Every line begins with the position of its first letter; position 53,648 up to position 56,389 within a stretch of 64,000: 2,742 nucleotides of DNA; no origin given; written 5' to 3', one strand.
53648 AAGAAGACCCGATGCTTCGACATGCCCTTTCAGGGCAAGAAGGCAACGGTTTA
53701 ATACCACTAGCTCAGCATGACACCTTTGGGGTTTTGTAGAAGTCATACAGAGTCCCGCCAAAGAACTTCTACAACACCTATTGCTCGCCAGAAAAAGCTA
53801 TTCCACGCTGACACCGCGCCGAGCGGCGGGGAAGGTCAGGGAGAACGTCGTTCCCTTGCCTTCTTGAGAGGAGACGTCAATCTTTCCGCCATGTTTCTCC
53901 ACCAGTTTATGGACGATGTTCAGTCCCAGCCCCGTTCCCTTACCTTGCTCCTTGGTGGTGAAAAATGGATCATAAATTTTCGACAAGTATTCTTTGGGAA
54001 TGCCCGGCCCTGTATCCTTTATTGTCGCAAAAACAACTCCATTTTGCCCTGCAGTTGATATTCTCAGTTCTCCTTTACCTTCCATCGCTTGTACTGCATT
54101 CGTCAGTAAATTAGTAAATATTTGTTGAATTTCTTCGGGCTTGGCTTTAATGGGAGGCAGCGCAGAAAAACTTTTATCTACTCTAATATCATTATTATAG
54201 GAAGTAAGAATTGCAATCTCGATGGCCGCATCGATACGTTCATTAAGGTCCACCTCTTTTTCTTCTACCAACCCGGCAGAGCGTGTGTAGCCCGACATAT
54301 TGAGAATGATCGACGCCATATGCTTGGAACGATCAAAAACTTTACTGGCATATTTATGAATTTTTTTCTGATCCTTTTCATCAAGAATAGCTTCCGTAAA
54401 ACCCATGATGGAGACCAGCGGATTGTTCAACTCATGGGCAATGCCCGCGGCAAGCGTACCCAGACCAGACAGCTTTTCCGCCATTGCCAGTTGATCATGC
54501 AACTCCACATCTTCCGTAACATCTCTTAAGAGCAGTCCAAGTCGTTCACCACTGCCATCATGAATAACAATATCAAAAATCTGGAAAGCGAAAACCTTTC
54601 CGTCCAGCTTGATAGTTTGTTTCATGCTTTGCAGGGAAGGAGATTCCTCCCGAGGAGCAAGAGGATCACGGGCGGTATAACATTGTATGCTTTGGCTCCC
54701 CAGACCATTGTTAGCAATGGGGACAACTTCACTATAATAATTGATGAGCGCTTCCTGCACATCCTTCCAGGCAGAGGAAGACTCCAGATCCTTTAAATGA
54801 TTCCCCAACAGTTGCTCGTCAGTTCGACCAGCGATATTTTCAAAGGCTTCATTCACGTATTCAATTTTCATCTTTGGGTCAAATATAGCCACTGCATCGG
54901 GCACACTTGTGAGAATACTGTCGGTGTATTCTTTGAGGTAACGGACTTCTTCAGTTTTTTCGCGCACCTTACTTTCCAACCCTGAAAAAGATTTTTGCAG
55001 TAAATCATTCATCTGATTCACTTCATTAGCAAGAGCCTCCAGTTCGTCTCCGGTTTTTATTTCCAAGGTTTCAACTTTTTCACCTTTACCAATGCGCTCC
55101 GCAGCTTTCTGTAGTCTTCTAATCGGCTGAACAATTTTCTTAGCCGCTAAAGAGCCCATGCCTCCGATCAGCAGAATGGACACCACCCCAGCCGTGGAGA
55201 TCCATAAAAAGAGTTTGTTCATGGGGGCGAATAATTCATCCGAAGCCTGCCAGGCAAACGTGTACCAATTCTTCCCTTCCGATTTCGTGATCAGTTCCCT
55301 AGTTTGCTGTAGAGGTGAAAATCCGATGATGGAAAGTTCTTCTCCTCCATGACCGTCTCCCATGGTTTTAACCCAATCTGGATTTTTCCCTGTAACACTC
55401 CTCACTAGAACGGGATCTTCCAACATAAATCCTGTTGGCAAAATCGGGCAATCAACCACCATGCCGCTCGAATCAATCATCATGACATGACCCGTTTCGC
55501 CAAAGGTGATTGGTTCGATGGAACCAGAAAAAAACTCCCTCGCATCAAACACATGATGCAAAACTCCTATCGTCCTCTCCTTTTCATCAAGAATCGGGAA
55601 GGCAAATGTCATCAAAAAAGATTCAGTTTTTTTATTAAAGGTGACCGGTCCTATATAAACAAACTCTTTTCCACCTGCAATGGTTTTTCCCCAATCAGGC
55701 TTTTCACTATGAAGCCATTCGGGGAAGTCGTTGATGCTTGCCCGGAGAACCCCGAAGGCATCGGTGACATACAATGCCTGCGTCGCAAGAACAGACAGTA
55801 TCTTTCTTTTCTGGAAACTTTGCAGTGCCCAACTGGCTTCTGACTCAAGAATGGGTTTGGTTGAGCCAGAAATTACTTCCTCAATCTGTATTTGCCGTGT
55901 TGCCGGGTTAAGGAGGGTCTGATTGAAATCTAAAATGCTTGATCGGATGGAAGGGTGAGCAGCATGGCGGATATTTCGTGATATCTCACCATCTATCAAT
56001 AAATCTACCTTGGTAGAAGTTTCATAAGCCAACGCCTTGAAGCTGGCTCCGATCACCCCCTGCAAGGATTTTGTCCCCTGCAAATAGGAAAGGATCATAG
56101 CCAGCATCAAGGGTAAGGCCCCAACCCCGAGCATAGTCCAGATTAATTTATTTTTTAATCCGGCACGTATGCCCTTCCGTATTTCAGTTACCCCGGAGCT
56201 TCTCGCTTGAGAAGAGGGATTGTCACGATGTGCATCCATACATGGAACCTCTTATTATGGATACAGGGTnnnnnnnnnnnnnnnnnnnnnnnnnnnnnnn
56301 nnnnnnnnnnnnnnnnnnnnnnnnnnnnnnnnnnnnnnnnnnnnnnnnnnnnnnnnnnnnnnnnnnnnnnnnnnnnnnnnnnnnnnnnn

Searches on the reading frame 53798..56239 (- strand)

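Call 55: search_protein_families(library=pfam, proteins=[window:53798-56239:-], max_evalue=0.00001)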
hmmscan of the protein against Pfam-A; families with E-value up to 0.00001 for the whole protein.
window:53798-56239:- (813 aa): 9 families
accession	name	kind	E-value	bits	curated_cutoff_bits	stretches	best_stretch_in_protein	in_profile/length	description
PF02518.31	HATPase_c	-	1.7e-29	103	26.4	1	700-806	2-110/111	Histidine kinase-, DNA gyrase B-, and HSP90-like ATPase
PF00512.31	HisKA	-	9.4e-11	42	26.9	1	594-648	3-57/66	His Kinase A (phospho-acceptor) domain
PF08448.16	PAS_4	-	7e-10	39.5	23.1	1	443-499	1-53/110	PAS fold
PF00672.30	HAMP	-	1.2e-09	38.8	25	1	365-410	2-47/53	HAMP domain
PF13426.13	PAS_9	-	3.1e-08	34.3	27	1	447-576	1-103/103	PAS domain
PF02743.24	dCache_1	-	3.3e-08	33.8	45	1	179-262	97-180/240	Cache domain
PF14501.12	HATPase_c_5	-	5e-08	33.2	22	1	701-795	3-94/102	GHKL domain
PF13188.13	PAS_8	-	2.8e-06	27.5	21.8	1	441-482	5-47/65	PAS domain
PF00989.32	PAS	-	5.6e-06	26.8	22.6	0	440-498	4-62/113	PAS fold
